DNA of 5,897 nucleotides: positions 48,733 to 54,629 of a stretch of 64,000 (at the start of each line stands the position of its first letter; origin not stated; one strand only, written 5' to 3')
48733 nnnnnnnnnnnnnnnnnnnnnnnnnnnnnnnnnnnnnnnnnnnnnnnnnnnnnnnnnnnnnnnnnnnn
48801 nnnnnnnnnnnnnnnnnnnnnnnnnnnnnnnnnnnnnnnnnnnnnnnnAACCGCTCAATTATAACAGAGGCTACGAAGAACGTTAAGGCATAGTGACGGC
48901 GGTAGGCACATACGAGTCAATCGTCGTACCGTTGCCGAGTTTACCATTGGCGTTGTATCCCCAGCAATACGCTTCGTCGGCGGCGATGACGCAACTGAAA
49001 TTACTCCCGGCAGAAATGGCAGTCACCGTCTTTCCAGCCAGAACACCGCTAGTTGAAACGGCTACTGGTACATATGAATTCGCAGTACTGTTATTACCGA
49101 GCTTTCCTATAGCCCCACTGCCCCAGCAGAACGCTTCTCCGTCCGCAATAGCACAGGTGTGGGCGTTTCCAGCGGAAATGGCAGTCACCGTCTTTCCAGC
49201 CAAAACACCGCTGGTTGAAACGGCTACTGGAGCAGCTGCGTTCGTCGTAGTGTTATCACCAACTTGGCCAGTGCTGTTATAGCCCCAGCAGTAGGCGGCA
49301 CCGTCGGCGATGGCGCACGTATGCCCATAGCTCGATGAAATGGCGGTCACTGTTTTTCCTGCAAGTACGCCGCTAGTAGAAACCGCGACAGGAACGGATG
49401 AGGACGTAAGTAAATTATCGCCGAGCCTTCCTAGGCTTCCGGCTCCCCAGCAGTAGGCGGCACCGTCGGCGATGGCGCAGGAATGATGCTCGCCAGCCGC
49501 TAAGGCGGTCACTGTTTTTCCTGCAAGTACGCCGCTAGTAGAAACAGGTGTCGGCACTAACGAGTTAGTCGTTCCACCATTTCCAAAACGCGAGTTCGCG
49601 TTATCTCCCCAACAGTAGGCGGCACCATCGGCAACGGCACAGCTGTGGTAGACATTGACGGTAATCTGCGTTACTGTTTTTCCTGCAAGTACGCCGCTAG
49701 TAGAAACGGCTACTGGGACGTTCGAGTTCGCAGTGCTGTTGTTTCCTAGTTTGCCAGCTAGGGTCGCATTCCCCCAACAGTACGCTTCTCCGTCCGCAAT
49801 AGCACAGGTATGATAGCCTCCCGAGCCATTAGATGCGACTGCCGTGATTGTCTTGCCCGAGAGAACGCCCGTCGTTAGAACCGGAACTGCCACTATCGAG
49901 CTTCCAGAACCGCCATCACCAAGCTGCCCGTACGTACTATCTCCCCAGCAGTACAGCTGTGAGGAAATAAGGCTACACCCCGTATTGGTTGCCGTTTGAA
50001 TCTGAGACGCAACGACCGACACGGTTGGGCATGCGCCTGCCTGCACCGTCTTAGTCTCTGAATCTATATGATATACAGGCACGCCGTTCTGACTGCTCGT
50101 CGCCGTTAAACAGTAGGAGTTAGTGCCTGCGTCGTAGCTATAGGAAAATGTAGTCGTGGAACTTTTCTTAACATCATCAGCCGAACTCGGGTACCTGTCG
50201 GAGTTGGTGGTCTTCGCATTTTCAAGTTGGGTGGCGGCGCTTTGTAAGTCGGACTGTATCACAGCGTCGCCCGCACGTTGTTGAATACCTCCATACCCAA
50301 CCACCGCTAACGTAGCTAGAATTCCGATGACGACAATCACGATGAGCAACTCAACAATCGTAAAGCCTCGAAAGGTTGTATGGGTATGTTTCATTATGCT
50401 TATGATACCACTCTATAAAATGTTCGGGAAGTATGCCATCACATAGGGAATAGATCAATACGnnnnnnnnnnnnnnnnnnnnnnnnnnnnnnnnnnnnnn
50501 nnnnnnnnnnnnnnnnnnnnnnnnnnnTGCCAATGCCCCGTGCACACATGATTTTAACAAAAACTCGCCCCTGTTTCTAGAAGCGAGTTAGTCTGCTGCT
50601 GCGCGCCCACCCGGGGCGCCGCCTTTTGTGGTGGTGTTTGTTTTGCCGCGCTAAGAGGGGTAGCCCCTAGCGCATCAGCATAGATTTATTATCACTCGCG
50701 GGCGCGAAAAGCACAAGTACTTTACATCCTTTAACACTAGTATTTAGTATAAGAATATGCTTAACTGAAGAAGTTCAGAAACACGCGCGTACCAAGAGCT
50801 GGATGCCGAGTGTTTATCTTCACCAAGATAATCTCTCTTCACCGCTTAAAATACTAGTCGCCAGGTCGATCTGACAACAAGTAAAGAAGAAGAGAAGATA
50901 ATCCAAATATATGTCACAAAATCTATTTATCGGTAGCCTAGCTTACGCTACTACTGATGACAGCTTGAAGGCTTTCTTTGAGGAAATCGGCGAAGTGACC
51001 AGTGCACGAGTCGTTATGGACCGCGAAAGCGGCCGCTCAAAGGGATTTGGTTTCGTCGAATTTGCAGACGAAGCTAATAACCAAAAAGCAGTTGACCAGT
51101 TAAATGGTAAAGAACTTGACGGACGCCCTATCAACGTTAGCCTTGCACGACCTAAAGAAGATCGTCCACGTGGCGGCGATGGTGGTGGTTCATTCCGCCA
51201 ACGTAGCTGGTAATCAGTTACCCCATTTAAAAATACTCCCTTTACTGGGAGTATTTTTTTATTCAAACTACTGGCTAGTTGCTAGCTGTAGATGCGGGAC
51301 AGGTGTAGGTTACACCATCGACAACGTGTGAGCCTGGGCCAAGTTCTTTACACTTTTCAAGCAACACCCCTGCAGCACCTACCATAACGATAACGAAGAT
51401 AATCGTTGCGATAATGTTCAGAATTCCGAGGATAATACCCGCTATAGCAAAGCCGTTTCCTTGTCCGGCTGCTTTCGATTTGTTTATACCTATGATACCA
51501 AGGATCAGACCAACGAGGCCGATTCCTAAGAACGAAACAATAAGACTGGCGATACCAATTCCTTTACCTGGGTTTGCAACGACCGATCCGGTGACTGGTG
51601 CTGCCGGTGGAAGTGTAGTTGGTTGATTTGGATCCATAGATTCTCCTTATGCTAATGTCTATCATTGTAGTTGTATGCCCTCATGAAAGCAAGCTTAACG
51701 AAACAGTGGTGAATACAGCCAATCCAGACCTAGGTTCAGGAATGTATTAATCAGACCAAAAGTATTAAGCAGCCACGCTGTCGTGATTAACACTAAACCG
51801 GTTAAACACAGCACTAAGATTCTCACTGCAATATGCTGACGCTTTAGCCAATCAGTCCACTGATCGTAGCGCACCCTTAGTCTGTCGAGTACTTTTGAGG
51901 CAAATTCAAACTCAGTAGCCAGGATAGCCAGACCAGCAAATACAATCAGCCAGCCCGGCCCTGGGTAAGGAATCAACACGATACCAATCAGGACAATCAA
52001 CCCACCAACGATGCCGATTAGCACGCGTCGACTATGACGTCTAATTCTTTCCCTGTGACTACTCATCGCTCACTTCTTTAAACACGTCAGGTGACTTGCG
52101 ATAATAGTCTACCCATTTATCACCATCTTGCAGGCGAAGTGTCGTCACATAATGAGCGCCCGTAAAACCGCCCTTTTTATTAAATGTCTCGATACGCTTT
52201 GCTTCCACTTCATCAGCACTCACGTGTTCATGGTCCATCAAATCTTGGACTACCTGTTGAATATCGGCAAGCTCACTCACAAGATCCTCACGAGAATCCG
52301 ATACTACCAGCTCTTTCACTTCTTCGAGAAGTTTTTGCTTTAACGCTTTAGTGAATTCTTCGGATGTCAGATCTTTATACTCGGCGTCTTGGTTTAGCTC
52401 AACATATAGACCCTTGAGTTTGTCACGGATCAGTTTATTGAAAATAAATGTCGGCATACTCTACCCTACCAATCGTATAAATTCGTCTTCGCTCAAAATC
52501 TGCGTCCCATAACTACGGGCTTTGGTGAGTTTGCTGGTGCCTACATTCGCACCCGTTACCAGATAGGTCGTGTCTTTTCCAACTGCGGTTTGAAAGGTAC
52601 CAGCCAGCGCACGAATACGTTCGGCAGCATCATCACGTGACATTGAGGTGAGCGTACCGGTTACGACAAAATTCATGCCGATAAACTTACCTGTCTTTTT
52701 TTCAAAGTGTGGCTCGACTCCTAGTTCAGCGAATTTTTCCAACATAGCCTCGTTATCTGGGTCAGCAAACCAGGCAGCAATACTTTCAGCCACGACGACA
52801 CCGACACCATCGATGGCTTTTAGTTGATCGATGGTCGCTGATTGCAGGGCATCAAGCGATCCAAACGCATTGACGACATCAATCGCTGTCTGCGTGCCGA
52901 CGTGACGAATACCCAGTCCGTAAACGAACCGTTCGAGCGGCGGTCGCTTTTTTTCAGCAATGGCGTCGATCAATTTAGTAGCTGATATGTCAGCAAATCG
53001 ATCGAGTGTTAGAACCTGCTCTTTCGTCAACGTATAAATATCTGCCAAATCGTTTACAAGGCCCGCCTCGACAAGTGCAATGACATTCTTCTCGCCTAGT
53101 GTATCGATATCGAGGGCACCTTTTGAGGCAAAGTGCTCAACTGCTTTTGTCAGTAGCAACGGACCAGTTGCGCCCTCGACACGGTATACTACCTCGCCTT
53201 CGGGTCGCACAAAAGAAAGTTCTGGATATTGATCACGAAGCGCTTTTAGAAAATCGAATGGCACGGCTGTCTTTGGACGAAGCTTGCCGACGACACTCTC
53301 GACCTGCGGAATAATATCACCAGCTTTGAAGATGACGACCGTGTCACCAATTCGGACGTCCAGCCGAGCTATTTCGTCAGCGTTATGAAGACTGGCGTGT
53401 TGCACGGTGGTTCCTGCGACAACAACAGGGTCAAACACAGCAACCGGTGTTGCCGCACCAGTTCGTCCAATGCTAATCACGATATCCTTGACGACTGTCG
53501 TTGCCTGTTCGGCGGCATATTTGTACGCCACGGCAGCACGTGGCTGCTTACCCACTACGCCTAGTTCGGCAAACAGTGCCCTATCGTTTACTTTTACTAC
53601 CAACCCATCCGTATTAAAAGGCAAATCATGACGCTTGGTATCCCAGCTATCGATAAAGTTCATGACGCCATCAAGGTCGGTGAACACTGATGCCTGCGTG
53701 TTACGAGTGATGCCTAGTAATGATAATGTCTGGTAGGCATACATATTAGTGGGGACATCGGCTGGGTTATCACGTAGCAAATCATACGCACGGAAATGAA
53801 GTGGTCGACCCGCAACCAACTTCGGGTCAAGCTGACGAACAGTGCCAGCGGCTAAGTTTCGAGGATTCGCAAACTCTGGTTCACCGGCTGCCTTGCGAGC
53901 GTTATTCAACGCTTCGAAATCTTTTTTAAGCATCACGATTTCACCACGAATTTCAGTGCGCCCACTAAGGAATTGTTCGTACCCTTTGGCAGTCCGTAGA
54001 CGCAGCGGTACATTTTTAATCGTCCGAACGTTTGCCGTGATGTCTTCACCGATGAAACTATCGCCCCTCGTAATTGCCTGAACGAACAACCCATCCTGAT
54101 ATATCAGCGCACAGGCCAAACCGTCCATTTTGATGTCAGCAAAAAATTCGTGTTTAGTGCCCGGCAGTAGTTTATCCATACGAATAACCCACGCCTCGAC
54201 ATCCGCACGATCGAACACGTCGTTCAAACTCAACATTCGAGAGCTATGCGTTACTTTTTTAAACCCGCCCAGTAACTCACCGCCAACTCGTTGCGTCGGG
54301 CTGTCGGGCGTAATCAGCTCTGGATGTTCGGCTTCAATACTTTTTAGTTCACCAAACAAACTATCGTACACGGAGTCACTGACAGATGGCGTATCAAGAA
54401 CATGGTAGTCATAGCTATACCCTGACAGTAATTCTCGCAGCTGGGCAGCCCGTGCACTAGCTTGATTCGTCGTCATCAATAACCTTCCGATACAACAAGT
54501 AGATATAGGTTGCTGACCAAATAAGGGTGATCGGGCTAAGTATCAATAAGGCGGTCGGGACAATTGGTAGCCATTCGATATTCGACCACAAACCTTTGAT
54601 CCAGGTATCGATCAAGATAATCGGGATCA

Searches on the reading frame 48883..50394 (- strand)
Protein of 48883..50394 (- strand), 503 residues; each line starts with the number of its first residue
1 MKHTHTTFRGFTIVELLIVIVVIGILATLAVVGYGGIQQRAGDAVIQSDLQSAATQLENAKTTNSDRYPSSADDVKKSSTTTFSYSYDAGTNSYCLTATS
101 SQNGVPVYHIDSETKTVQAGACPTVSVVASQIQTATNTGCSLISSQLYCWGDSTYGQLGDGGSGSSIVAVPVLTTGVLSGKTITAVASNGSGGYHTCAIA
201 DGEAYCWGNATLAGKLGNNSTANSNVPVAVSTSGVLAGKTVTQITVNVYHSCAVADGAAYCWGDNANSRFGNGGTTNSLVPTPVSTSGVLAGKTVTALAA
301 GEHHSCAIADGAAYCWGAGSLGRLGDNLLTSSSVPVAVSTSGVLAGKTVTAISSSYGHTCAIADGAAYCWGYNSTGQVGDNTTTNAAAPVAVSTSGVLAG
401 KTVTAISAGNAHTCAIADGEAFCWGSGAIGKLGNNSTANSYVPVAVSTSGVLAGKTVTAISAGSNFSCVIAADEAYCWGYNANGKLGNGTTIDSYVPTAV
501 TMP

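Call 47: search_protein_families(library=pfam, proteins=[window:48883-50394:-], max_evalue=0.001)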
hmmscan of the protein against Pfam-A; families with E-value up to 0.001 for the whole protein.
window:48883-50394:- (503 aa): 4 families
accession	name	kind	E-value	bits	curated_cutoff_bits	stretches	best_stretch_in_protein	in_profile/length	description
PF00415.24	RCC1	-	1.1e-58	196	21.7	7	364-416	1-50/50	Regulator of chromosome condensation (RCC1) repeat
PF25390.1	WD40_RLD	-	7.3e-58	197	150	2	292-500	141-345/363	RCC1-like domain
PF13540.12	RCC1_2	-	1.9e-27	94.8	22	2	457-484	1-29/30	Regulator of chromosome condensation (RCC1) repeat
PF07963.17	N_methyl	-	5.4e-05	23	21.2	1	9-30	5-26/27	Prokaryotic N-terminal methylation motif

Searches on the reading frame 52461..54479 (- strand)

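Call 47: search_protein_families(library=pfam, proteins=[window:52461-54479:-], max_evalue=0.001)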
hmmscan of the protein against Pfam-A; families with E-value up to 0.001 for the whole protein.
window:52461-54479:- (672 aa): 7 families
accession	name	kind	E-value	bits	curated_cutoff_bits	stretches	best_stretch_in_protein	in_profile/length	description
PF01653.23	DNA_ligase_aden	-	3e-79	266.6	27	1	72-324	3-253/253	NAD-dependent DNA ligase adenylation domain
PF03120.22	DNA_ligase_OB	-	2.5e-30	104.6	32.9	1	327-404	1-78/79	NAD-dependent DNA ligase OB-fold domain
PF12826.13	HHH_2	-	3.7e-21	75.5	27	1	517-579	1-63/64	Helix-hairpin-helix motif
PF00533.33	BRCT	-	4.4e-11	43.3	21.3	1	596-669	3-76/78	BRCA1 C Terminus (BRCT) domain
PF14520.12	HHH_5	-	1.2e-08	35.7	27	1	522-567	5-51/57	Helix-hairpin-helix domain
PF22745.1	Nlig-Ia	-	1.3e-05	26.2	27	1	12-57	7-52/92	DNA ligase-like, N-terminal NAD+-binding domain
PF00633.29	HHH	-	0.00014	21.9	24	1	541-569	1-29/30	Helix-hairpin-helix motif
